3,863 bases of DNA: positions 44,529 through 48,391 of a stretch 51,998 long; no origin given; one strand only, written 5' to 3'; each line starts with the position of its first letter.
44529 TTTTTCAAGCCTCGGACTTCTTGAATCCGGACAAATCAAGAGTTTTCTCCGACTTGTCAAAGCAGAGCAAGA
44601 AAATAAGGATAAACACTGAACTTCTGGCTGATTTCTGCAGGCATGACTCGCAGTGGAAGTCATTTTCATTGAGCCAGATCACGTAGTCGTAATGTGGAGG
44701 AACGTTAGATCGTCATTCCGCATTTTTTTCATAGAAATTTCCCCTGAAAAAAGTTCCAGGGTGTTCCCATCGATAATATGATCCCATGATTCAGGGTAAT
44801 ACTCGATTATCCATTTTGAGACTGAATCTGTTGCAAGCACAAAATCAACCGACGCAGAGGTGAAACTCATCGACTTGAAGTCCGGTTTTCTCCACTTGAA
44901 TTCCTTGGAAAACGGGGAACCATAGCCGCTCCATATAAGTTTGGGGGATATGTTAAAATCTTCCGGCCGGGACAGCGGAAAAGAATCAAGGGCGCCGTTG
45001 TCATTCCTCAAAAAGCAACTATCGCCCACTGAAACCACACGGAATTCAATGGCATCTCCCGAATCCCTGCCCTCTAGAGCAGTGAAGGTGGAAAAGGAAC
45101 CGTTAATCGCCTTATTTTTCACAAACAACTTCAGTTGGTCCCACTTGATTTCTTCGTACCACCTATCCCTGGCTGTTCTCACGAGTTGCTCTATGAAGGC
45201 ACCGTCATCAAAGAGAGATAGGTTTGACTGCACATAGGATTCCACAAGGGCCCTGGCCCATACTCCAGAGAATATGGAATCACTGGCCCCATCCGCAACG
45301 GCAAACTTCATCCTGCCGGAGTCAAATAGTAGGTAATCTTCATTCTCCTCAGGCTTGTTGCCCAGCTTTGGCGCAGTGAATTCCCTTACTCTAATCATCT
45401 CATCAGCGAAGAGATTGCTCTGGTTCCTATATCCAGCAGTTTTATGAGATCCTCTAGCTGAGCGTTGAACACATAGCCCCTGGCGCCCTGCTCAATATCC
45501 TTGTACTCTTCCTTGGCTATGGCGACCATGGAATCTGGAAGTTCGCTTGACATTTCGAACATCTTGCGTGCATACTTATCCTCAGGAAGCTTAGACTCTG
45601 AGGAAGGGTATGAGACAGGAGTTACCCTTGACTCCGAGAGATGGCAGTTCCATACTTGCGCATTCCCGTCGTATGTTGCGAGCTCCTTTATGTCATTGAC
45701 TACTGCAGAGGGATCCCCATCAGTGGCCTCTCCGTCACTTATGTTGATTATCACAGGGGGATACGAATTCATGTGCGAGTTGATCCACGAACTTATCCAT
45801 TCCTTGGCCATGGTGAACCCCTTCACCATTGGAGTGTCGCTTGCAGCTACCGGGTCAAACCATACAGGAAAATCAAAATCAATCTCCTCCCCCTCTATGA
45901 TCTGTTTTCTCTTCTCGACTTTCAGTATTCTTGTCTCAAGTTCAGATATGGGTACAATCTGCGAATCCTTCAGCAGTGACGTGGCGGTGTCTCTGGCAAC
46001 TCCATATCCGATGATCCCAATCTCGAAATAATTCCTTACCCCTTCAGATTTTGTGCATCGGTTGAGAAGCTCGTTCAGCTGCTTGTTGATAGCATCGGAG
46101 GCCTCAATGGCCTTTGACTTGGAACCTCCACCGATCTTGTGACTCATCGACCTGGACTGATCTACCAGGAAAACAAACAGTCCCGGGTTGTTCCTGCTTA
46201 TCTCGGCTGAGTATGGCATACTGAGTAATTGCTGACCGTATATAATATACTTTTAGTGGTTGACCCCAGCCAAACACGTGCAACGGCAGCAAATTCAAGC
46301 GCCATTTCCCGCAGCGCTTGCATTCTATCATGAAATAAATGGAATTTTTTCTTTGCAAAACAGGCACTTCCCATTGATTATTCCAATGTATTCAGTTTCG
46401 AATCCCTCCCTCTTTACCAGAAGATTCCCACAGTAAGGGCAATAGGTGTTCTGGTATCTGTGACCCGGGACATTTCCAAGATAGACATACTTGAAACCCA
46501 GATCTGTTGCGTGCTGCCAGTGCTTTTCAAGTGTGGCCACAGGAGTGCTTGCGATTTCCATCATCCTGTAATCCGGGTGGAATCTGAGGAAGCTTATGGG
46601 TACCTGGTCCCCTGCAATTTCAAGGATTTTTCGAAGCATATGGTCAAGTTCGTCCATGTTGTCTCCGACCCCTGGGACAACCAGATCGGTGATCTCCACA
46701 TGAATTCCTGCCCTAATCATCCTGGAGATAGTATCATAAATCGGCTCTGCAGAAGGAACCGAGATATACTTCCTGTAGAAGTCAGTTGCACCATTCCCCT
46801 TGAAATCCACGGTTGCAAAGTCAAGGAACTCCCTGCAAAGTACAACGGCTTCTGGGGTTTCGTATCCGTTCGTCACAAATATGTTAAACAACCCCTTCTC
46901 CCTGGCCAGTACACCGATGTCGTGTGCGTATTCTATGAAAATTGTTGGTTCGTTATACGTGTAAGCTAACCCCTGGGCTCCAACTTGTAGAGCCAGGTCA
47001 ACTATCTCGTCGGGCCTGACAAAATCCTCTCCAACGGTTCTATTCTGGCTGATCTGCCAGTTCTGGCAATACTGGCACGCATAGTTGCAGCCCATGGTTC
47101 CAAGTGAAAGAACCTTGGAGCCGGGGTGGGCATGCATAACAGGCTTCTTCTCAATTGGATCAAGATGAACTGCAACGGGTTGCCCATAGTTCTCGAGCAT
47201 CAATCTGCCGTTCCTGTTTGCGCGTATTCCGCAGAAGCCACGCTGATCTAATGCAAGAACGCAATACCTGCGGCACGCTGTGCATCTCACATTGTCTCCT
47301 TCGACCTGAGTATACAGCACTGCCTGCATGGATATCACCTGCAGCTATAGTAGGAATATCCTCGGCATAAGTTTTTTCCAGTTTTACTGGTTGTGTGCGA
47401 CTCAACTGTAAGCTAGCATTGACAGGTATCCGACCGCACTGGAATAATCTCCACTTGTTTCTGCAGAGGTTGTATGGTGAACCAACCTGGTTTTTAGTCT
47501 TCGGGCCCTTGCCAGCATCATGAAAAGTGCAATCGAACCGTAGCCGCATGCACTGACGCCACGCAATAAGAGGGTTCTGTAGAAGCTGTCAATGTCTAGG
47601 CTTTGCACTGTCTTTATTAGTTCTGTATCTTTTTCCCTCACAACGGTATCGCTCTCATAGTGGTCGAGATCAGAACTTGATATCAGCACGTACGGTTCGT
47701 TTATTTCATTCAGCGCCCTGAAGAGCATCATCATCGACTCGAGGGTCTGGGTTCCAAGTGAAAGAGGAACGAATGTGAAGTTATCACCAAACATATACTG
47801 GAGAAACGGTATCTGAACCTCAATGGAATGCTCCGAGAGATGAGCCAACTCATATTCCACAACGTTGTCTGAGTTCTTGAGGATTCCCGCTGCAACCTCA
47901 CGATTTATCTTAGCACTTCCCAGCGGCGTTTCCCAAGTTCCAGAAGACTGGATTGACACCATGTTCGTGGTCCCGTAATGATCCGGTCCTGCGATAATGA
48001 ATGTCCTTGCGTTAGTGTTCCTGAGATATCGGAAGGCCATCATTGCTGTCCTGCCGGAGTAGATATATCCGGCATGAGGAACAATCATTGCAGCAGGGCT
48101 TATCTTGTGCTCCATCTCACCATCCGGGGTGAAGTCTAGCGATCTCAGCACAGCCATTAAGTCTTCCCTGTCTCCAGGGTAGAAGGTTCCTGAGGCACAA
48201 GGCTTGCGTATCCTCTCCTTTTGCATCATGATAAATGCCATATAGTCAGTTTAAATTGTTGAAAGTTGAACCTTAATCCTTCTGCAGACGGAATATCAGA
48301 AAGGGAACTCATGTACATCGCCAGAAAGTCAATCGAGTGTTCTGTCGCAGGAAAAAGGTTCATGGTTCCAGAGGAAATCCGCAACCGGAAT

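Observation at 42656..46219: Archaeal vWA (TerY-type) - PP2C - Ser/Thr kinase triad in a split, convergent layout with a 4-TM protein upstream of the kinase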

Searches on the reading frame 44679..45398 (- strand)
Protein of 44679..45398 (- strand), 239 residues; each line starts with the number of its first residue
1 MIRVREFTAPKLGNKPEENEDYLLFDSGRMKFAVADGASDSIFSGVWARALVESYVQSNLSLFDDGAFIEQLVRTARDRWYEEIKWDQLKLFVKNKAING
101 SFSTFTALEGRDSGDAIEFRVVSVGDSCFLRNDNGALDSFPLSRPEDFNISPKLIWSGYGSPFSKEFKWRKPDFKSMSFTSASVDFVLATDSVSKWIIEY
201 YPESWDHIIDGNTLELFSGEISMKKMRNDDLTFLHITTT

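Call 3: search_protein_families(library=pfam, proteins=[window:44679-45398:-], max_evalue=0.01)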
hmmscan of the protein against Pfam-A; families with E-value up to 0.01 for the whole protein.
window:44679-45398:- (239 aa): 1 family
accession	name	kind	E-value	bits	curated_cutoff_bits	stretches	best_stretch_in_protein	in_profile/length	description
PF13672.11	PP2C_2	-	2.6e-05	24.3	24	1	18-145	11-133/209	Protein phosphatase 2C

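Call 4: search_protein_families(library=padloc, proteins=[window:44679-45398:-], max_evalue=0.01)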
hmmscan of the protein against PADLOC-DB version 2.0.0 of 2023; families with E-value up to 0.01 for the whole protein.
window:44679-45398:- (239 aa): 2 families
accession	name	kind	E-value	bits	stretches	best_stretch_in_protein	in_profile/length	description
PDLC02222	PP2C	-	7.3e-24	82.4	1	8-236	8-237/242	-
PDLC04518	PDC-M21C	-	0.0082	13.4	0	13-61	12-62/243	-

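Call 5: search_protein_families(library=ncbifam, proteins=[window:44679-45398:-], max_evalue=0.01)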
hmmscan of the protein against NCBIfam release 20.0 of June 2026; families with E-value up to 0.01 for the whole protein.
window:44679-45398:- (239 aa): 0 families

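Call 31: search_solved_structures(query=window:44679-45398:-, max_evalue=1, show_alignments=1)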
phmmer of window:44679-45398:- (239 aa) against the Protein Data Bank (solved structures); distinct sequences matched with E-value up to 1: 1.
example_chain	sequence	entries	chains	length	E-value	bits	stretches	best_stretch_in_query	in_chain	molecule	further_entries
3ulb_A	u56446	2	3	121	0.83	12.3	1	46-128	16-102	Target of rapamycin complex 2 subunit AVO1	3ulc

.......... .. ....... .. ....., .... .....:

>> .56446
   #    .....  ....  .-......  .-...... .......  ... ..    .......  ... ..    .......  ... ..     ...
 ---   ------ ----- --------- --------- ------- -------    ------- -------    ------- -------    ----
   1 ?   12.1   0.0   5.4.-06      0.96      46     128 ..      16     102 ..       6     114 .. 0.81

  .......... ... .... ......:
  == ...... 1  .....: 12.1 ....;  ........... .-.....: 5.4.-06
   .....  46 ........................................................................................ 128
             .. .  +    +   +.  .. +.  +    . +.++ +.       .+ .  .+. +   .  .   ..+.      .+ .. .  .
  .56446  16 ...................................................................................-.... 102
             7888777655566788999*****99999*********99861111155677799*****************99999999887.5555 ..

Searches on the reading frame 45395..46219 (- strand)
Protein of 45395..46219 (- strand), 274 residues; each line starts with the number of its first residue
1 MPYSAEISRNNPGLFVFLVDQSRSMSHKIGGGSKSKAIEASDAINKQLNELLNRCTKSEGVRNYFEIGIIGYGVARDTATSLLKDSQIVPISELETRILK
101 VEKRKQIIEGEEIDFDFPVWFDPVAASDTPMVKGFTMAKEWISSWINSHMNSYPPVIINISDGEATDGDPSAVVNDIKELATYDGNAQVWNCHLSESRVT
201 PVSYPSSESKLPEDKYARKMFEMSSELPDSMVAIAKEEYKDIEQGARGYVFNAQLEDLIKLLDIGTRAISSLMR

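Call 3: search_protein_families(library=pfam, proteins=[window:45395-46219:-], max_evalue=0.01)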
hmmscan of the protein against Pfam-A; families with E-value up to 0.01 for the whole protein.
window:45395-46219:- (274 aa): 1 family
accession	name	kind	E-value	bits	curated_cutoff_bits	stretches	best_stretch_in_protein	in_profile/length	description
PF13519.12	VWA_2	-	0.0065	17.5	27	0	16-73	2-46/107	von Willebrand factor type A domain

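Call 4: search_protein_families(library=padloc, proteins=[window:45395-46219:-], max_evalue=0.01)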
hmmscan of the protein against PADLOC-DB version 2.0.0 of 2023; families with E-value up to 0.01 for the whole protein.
window:45395-46219:- (274 aa): 1 family
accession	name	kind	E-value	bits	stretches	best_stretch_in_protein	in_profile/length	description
PDLC02224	TerY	-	1.7e-82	275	1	1-268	1-273/277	-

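Call 5: search_protein_families(library=ncbifam, proteins=[window:45395-46219:-], max_evalue=0.01)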
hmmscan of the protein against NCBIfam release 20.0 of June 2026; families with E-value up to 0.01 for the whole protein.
window:45395-46219:- (274 aa): 0 families

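Call 11: find_encoding_contigs(protein=window:45395-46219:-, flank=10000, max_places=6)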
Protein window:45395-46219:- (274 aa): 11 contigs read that carry it; 6 places shown.
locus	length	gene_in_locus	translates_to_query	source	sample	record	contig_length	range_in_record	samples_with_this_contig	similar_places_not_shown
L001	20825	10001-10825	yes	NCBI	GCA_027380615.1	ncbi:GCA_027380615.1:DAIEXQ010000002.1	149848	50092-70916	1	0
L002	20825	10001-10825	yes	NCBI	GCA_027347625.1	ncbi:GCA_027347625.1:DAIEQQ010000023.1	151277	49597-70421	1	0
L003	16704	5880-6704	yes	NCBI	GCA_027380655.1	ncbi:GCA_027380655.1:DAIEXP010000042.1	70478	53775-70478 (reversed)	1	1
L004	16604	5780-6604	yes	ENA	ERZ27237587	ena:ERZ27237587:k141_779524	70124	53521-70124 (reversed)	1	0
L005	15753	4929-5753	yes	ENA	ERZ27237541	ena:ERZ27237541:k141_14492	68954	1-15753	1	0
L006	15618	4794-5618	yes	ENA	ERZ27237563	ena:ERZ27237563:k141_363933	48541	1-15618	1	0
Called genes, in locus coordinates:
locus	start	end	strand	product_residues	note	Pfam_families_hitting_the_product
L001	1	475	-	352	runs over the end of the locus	PF00534:Glycos_transf_1, PF13692:Glyco_trans_1_4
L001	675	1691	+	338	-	PF01073:3Beta_HSD (faint), PF01370:Epimerase, PF02719:Polysacc_synt_2 (weak), PF04321:RmlD_sub_bind, PF16363:GDP_Man_Dehyd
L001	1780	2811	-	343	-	PF13439:Glyco_transf_4 (weak), PF00534:Glycos_transf_1, PF13692:Glyco_trans_1_4, PF20706:GT4-conflict (weak)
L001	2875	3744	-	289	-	PF00535:Glycos_transf_2 (weak)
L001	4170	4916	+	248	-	PF00535:Glycos_transf_2, PF13641:Glyco_tranf_2_3 (weak)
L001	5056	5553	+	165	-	PF03551:PadR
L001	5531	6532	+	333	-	PF00005:ABC_tran, PF13304:AAA_21 (faint), PF13732:DrrA1-3_C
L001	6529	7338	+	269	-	PF01061:ABC2_membrane, PF12698:ABC2_membrane_3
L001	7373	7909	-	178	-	PF01871:AMMECR1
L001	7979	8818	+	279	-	PF01875:Memo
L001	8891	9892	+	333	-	PF04055:Radical_SAM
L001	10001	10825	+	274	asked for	-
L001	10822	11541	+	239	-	-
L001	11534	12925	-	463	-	PF00069:Pkinase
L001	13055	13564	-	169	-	-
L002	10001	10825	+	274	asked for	-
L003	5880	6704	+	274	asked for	-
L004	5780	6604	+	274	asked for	-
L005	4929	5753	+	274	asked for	-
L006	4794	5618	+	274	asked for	-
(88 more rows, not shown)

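Call 29: search_solved_structures(query=window:45395-46219:-, max_evalue=1, show_alignments=1)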
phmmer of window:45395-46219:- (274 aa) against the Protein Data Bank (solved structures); distinct sequences matched with E-value up to 1: 0.

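Call 69: search_dna_similar(query=window:45395-46219:-, collection=plasmids, mode=protein, max_rows=12)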
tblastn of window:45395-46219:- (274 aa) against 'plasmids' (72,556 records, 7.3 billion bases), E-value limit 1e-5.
Records with a match: 3; places in all: 3; records where one place covers at least 80% of the query: 3.
Best place of each record, by identity: <60% 3.
By first word of the organism name: Calothrix 1; Acaryochloris 1; Brevibacillus 1.
By predicted mobility (MOB-suite, as given by PLSDB): mobilizable 1; conjugative 1; non-mobilizable 1.
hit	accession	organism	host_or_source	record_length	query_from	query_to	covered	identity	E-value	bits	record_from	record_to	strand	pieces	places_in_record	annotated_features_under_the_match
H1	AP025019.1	Calothrix sp. PCC 7716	-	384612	1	268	98%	44.1%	4e-64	224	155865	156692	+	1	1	hypothetical protein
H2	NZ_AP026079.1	Acaryochloris marina MBIC10699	cell culture,Ascidian, Diplosoma similis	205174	1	268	98%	35.6%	5e-46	172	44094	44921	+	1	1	vWA domain-containing protein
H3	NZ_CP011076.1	Brevibacillus laterosporus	Oryza sativa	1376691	1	261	95%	24.3%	3e-8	62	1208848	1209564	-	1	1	none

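Call 70: get_annotated_region(hit=H1, flank=6000)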
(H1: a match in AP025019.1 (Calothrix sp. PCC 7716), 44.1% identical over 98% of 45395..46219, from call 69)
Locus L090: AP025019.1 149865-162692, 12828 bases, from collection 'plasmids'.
description: Calothrix sp. PCC 7716 plasmid Cal7716_p1 DNA, complete genome
organism: Calothrix sp. PCC 7716 (NCBI taxid 2853227)
taxonomy: Bacteria; Cyanobacteriota; Cyanophyceae; Nostocales; Calotrichaceae; Calothrix; Calothrix sp. PCC 7716
host: -; source: -; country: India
typing (MOB-suite, as given by PLSDB): mobilizable; relaxase MOBV
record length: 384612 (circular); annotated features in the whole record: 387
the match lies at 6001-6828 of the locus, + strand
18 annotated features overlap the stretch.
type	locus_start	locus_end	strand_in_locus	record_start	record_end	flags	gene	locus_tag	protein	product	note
CDS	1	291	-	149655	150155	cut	-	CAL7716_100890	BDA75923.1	hypothetical protein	-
CDS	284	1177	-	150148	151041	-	-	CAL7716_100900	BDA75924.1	unknown protein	-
CDS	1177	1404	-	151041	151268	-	-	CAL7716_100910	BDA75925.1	unknown protein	-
CDS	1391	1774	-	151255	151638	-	-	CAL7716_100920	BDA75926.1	hypothetical protein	-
CDS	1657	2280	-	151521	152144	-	-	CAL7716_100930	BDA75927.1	hypothetical protein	-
CDS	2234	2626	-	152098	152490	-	-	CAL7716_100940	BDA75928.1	unknown protein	-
CDS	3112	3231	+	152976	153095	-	-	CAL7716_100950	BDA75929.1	hypothetical protein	-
CDS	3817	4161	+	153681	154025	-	-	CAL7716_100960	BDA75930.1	hypothetical protein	-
CDS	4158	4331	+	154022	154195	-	-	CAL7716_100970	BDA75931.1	hypothetical protein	-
CDS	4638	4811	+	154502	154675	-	-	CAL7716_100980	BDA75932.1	hypothetical protein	-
CDS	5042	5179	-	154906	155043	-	-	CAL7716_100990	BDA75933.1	hypothetical protein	-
CDS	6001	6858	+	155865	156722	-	-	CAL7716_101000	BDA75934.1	hypothetical protein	-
CDS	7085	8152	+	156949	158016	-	-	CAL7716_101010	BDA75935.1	hypothetical protein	-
CDS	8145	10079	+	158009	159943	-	-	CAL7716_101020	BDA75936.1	hypothetical protein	-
CDS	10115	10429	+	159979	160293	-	-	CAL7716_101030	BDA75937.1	hypothetical protein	-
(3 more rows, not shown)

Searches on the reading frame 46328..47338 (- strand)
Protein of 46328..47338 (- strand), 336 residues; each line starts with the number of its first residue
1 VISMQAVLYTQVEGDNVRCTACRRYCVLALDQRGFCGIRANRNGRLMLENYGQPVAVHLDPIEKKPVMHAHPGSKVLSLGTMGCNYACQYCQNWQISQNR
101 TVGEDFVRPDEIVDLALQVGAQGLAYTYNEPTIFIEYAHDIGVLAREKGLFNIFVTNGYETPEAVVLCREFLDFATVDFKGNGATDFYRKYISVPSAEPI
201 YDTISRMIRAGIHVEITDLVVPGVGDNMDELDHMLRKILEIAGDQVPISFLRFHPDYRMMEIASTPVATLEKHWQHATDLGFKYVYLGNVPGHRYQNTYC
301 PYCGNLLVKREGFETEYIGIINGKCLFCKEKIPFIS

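Call 3: search_protein_families(library=pfam, proteins=[window:46328-47338:-], max_evalue=0.01)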
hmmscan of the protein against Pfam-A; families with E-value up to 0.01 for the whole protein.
window:46328-47338:- (336 aa): 1 family
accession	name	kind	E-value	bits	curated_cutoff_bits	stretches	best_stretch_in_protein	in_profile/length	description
PF04055.27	Radical_SAM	-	2.3e-18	67.3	29.5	1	81-237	4-165/166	Radical SAM superfamily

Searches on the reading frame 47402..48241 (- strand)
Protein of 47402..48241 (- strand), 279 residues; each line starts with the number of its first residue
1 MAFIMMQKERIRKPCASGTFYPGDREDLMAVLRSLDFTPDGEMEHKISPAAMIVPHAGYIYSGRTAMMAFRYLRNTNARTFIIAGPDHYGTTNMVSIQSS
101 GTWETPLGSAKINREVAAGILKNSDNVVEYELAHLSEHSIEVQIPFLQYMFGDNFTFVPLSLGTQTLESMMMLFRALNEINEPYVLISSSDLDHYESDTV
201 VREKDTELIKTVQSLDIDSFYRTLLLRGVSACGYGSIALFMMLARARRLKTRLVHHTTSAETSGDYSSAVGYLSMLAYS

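Call 3: search_protein_families(library=pfam, proteins=[window:47402-48241:-], max_evalue=0.01)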
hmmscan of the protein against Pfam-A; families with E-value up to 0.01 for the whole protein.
window:47402-48241:- (279 aa): 1 family
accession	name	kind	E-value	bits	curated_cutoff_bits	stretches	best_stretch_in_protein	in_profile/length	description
PF01875.22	Memo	-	1.6e-61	208.3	27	1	14-275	2-268/269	Memo-like protein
